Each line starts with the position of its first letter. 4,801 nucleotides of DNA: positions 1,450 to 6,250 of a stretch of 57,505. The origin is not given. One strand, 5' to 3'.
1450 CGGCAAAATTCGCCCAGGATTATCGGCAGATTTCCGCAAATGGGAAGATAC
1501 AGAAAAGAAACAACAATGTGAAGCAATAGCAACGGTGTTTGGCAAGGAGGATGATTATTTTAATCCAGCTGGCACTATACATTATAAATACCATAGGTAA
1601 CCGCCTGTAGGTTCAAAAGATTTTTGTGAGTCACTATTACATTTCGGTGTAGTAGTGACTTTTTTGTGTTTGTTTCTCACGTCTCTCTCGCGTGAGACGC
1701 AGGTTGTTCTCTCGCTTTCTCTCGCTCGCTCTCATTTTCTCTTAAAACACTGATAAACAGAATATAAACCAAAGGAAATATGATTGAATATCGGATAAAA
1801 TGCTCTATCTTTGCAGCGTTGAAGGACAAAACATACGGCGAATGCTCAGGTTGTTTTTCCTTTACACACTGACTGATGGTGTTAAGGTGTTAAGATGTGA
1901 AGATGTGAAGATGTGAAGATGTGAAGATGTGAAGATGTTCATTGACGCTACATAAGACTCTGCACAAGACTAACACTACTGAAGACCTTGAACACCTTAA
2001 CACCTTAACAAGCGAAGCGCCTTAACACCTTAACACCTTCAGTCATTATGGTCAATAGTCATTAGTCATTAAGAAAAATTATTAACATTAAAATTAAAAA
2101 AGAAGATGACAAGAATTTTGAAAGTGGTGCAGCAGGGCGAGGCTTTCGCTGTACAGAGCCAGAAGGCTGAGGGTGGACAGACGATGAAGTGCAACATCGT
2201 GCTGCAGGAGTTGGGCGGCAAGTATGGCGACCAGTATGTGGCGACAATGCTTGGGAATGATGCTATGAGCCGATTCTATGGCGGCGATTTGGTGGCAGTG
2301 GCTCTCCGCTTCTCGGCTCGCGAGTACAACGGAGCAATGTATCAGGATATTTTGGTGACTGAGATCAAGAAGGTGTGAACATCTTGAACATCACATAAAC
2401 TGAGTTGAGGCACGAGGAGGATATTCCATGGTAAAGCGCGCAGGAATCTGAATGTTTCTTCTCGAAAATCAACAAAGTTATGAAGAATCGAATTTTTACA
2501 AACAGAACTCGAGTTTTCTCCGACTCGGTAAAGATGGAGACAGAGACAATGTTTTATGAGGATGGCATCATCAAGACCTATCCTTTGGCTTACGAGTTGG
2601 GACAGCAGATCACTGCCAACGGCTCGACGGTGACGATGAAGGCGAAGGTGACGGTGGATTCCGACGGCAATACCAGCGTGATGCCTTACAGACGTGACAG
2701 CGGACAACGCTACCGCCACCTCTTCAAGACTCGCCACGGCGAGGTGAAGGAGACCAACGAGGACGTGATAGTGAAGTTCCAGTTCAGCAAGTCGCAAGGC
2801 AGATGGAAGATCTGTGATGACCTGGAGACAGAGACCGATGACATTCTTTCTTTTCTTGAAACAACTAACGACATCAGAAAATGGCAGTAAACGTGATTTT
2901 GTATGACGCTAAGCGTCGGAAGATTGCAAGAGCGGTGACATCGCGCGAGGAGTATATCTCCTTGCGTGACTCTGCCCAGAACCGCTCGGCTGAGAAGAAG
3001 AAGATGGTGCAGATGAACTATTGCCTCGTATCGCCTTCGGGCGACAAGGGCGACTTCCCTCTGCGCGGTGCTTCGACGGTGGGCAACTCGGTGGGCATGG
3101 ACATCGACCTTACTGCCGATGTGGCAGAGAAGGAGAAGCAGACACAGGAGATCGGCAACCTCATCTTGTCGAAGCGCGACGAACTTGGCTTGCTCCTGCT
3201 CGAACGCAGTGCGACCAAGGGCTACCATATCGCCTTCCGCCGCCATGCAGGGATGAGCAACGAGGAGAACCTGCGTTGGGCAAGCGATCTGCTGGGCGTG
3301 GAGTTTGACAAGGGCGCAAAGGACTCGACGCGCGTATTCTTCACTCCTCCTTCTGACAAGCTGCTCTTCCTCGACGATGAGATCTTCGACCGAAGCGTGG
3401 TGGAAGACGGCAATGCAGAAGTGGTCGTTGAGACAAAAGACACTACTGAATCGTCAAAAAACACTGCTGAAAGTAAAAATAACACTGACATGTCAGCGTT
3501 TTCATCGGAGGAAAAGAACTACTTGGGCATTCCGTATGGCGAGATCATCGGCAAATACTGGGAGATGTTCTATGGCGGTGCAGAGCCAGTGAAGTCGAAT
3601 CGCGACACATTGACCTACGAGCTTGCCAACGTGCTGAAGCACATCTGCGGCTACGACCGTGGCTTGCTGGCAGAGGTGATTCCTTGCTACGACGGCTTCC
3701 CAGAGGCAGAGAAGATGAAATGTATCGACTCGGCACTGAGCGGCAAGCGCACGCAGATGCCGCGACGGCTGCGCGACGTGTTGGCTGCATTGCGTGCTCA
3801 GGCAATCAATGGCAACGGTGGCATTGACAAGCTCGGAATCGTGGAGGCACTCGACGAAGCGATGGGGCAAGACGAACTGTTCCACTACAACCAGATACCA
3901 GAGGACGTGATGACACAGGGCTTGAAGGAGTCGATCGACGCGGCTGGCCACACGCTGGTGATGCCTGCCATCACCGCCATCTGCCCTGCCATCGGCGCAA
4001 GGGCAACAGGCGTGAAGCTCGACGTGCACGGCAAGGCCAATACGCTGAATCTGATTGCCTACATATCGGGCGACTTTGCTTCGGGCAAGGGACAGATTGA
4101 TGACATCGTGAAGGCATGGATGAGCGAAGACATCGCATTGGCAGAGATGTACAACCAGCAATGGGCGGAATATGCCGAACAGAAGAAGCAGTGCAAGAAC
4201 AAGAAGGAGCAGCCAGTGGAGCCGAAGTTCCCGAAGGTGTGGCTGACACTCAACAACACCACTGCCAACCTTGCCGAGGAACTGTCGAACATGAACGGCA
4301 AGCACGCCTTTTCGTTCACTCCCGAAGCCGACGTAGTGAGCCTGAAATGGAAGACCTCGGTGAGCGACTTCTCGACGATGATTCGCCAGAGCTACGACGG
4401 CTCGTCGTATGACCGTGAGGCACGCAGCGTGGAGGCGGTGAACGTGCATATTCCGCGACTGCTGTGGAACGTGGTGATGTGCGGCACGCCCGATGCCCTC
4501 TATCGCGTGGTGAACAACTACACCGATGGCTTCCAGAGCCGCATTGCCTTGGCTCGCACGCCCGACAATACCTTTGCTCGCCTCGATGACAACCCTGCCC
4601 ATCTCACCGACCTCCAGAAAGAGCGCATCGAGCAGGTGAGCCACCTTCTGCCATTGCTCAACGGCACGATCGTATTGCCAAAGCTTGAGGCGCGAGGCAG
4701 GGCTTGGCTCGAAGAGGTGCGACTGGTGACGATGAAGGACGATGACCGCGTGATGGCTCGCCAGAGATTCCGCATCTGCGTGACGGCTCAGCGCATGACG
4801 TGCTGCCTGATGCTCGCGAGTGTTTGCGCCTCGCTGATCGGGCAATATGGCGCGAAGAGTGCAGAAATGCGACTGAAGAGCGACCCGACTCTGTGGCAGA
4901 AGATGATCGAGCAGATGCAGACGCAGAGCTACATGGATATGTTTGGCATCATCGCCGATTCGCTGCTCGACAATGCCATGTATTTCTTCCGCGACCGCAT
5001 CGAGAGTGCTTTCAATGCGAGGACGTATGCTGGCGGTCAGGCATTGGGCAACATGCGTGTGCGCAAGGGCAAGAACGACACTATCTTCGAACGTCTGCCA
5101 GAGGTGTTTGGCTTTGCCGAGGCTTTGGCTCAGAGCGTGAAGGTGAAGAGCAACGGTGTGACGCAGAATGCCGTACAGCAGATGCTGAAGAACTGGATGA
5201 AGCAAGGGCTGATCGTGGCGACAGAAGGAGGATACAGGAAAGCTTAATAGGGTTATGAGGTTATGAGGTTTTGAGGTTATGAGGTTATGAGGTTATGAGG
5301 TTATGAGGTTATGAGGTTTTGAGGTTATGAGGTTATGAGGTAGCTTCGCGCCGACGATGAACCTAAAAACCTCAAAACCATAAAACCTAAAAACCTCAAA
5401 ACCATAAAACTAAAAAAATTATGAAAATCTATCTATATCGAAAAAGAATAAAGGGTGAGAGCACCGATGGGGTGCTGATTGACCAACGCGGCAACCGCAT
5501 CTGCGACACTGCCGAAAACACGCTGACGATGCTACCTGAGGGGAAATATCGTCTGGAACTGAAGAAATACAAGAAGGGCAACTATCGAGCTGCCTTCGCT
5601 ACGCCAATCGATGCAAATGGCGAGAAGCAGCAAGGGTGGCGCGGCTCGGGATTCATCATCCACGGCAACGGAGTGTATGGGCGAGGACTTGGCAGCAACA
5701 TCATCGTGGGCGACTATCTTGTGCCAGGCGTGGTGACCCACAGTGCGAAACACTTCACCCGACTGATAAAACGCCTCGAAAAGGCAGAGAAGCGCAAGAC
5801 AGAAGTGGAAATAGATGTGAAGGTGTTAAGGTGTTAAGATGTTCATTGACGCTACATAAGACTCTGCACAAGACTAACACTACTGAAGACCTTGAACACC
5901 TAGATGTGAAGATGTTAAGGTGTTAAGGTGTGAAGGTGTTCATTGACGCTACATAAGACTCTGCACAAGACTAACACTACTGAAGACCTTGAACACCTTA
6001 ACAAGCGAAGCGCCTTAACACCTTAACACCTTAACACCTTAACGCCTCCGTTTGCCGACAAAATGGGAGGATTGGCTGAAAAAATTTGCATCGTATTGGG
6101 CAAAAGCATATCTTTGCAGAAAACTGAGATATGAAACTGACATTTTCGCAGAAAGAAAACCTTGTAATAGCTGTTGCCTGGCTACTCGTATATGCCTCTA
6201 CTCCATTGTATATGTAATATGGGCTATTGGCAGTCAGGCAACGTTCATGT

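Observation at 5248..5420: Bipartite octamer-repeat element filling the primase/DUF5675 intercistronic gap (family member 1 of 3)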

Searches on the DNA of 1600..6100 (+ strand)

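Call 59: search_dna_similar(query=window:1600-6100:+, collection=plasmids, mode=distant, max_rows=10)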
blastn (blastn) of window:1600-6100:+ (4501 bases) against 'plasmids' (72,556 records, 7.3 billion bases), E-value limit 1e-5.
No match.

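Call 60: search_dna_similar(query=window:1600-6100:+, collection=phages, mode=distant, max_rows=10)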
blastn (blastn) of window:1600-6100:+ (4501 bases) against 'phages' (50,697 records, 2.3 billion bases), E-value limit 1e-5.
Records with a match: 1; places in all: 1; records where one place covers at least 80% of the query: 0.
Best place of each record, by identity: 60-80% 1.
By first word of the organism name: Bacteriophage 1.
By host as written in the record: - 1.
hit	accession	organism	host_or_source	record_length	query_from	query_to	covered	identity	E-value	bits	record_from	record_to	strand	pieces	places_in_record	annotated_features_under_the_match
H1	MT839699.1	Bacteriophage sp.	human fecal samples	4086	517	3330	29%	69.2%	1e-58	472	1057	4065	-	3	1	record has no annotation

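Call 74: search_rna_families(source=window, start=5200, end=6100, threshold=evalue, max_evalue=1)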
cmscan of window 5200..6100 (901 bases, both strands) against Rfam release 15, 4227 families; matches with E-value up to 1: 5.
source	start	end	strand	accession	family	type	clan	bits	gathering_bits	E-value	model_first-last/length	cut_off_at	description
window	5281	5412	+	RF04095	MIR9746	Gene; miRNA;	-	33.8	79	0.00011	1-110/110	no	MIR9746 microRNA precursor family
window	5302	5400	-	RF04099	MIR837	Gene; miRNA;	-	31.2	117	0.00039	1-122/122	no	MIR837 microRNA precursor family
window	5291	5403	+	RF04206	MIR9555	Gene; miRNA;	-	27.8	119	0.013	1-137/137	no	MIR9555 microRNA precursor family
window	5312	5382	+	RF03956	mir-737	Gene; miRNA;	-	24.3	60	0.27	1-63/63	no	mir-737 microRNA precursor family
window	5287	5398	+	RF04139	MIR841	Gene; miRNA;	-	22.6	200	0.043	1-212/212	no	MIR841 microRNA precursor family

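Call 78: build_rna_model(alignment_id=A1)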
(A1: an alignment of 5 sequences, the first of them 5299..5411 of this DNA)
Model R1 built from alignment A1 (5 sequences, 116 columns); structure: RNAalifold consensus.
model positions 103; base pairs 30; branch points 0; effective number of sequences 1.06; information 0.59 bits per position. Calibrated on 0.2 Mb of random sequence (short: E-values are rough).
structure used (alignment columns):
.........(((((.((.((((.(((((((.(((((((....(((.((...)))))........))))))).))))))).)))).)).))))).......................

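Call 79: search_with_rna_model(model_id=R1, sources=[window, L001, L002, L003, L004, L005, L006, L007, L008, L009, L010, L012, L013, L015, L016, L017, L018, L019, L020, L021, L022, L142, L143, L144, L145, L146, L147, L148, L149, L151, L152, L153, L154, L155, L156], max_evalue=1)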
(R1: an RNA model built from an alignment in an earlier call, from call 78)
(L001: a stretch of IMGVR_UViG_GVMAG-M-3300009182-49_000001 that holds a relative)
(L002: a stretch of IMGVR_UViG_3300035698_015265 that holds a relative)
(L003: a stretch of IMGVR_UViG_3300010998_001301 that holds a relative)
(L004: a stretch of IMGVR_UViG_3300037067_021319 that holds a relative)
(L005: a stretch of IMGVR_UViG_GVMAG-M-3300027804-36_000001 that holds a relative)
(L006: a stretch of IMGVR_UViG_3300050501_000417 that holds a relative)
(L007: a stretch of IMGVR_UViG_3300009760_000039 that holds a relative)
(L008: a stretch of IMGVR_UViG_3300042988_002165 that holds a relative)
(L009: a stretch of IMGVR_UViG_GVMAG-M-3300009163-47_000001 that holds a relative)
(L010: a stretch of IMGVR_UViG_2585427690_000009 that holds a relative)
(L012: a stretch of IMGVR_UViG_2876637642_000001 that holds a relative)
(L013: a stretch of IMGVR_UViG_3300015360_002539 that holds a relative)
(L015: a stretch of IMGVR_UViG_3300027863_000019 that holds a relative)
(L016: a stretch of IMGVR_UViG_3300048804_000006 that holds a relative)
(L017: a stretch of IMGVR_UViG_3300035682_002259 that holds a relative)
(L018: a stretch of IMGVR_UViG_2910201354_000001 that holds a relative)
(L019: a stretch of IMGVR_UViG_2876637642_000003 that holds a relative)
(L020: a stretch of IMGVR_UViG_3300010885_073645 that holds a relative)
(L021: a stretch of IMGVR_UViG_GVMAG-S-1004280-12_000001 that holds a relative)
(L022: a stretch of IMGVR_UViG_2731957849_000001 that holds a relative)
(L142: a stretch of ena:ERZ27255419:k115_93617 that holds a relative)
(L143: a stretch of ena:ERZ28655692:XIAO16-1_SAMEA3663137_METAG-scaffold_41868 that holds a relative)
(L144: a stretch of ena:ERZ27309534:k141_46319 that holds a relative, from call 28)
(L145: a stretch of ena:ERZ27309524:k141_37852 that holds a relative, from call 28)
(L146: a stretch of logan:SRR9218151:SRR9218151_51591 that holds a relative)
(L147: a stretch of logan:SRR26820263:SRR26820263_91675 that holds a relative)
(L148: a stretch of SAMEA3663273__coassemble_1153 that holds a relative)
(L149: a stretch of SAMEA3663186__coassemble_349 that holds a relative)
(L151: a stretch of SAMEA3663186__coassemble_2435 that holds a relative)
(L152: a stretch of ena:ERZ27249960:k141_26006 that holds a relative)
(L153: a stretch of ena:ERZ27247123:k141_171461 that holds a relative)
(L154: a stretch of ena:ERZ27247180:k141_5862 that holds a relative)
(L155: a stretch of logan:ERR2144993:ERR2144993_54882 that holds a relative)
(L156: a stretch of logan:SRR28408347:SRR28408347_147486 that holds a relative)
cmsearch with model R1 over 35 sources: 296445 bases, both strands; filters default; matches with E-value up to 1: 37.
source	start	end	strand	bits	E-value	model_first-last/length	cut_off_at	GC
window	5299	5401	+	114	2e-27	1-103/103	no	0.4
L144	26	128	+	114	2e-27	1-103/103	no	0.4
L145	24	126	+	114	2e-27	1-103/103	no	0.4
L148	1802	1903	-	111.7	8.2e-27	1-103/103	no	0.34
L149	5738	5840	-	111.6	8.4e-27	1-103/103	no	0.32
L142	2399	2500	+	110.6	1.6e-26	1-103/103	no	0.35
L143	1485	1586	+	110.6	1.6e-26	1-103/103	no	0.35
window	19592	19693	-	110.1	2.2e-26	1-103/103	no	0.36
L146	3447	3548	+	110.1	2.2e-26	1-103/103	no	0.36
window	18549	18647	-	105.5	4.1e-25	1-103/103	no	0.34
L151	92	195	-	103.2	1.7e-24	1-103/103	no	0.35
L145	18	128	-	63.7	1.1e-13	1-103/103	no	0.4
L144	20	130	-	61.1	5.5e-13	1-103/103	no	0.4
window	5293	5403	-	61.1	5.5e-13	1-103/103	no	0.4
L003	4846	4935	+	54.3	3.9e-11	1-103/103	no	0.36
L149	5736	5838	+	53.5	6.5e-11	1-103/103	no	0.32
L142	2401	2502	-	49.7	6.8e-10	1-103/103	no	0.33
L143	1487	1588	-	49.7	6.8e-10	1-103/103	no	0.33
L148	1800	1901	+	49.7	6.8e-10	1-103/103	no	0.33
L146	3449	3550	-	49.3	9e-10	1-103/103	no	0.37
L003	4840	4945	-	48.6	1.4e-09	1-103/103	no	0.36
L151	91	197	+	47.6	2.6e-09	1-103/103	no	0.35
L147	1745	1805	+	47.3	3.1e-09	1-62/103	3'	0.39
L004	5552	5690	-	44.6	1.7e-08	1-103/103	no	0.32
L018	8855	8954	+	40.9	1.8e-07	1-103/103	no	0.27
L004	5558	5692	+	32.6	3.1e-05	1-103/103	no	0.33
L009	4860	4940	-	27.1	0.001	1-103/103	no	0.26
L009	4871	4937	+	25.3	0.0032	1-103/103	no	0.25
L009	5780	5831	-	17.4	0.44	1-103/103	no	0.17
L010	12563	12622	-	17.4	0.46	1-103/103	no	0.35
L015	587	685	-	16.9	0.61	1-103/103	no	0.38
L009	4334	4393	-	16.2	0.98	1-103/103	no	0.33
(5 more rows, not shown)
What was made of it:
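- The covariance model scores 103-114 bits on the sense strand and 48-64 bits on the antisense strand (call 79).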

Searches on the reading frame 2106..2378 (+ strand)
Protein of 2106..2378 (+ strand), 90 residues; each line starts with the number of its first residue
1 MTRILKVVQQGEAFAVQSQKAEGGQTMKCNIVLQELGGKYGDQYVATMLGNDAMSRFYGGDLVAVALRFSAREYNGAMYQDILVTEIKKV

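Call 44: search_protein_families(library=pfam, proteins=[window:2106-2378:+])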
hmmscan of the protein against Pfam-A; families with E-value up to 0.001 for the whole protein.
window:2106-2378:+ (90 aa): 1 family
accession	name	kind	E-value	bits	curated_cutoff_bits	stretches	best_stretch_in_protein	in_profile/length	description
PF11325.14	DUF3127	-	0.00026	21.6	27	1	15-83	11-80/85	Domain of unknown function (DUF3127)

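Call 73: search_protein_families(library=phrogs, proteins=[window:2106-2378:+], max_evalue=0.00001)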
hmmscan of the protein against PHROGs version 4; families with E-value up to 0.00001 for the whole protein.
window:2106-2378:+ (90 aa): 0 families

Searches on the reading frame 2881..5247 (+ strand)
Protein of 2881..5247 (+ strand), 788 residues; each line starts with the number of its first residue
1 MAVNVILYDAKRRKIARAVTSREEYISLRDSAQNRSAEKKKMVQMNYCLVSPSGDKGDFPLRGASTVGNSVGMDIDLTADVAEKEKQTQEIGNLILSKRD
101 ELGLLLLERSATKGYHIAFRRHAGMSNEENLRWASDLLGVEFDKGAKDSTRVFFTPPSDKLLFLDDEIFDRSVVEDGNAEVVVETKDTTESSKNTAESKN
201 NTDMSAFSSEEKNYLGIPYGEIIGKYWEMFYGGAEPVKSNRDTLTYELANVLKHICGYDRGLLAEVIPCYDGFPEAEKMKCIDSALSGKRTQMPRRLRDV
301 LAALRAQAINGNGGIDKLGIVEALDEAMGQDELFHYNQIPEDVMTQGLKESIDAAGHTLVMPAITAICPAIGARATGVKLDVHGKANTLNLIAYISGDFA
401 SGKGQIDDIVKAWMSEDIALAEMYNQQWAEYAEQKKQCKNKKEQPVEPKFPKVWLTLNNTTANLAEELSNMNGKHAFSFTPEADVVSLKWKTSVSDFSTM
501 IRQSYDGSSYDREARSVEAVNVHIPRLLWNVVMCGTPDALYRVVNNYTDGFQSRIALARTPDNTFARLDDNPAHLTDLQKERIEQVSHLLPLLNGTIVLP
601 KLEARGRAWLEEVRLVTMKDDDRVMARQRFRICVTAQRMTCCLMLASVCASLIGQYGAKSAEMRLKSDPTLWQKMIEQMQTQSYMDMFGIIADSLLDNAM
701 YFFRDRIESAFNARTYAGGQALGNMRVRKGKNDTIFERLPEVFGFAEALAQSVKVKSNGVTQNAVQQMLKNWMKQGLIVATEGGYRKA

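Call 14: search_protein_families(library=pfam, proteins=[window:2881-5247:+])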
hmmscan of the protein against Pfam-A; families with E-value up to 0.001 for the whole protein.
window:2881-5247:+ (788 aa): 1 family
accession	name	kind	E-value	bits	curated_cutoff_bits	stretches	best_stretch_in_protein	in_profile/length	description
PF13148.11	DUF3987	-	3.6e-11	43.3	27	1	410-586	82-261/364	Protein of unknown function (DUF3987)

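Call 61: find_related_loci(query=window:2881-5247:+, collection=viral_contigs, flank=3000)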
Query window:2881-5247:+ (788 aa) in viral_contigs; peptide patterns used: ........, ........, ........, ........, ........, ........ (x = any residue, [..] = any of these).
12 stretches matched a pattern, but none encodes a relative of the query by tblastn (E <= 1e-3).

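Call 73: search_protein_families(library=phrogs, proteins=[window:2881-5247:+], max_evalue=0.00001)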
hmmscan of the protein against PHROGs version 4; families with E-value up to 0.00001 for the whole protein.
window:2881-5247:+ (788 aa): 0 families

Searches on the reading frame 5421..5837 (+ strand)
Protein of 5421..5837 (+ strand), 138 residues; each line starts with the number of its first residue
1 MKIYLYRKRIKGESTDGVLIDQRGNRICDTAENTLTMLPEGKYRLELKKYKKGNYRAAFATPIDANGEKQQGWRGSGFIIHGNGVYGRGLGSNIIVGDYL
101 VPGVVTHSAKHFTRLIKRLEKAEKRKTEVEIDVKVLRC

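Call 14: search_protein_families(library=pfam, proteins=[window:5421-5837:+])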
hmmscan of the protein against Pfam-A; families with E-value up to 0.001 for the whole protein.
window:5421-5837:+ (138 aa): 1 family
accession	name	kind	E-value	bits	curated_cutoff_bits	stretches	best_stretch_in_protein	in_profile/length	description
PF18925.5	DUF5675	-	0.00022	21.5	26.7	1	5-120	2-113/114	Family of unknown function (DUF5675)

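Call 28: find_encoding_contigs(protein=window:5421-5837:+, flank=6000, max_places=10)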
Protein window:5421-5837:+ (138 aa): 2 contigs read that carry it; 2 places shown.
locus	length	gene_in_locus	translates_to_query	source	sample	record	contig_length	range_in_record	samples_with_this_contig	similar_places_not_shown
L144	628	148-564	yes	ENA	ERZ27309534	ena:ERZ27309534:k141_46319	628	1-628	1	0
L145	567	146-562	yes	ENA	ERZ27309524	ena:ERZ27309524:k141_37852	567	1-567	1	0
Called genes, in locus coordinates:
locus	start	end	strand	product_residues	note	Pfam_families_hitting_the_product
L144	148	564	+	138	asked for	-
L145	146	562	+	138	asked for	-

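Call 73: search_protein_families(library=phrogs, proteins=[window:5421-5837:+], max_evalue=0.00001)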
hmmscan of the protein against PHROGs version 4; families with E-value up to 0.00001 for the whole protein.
window:5421-5837:+ (138 aa): 0 families
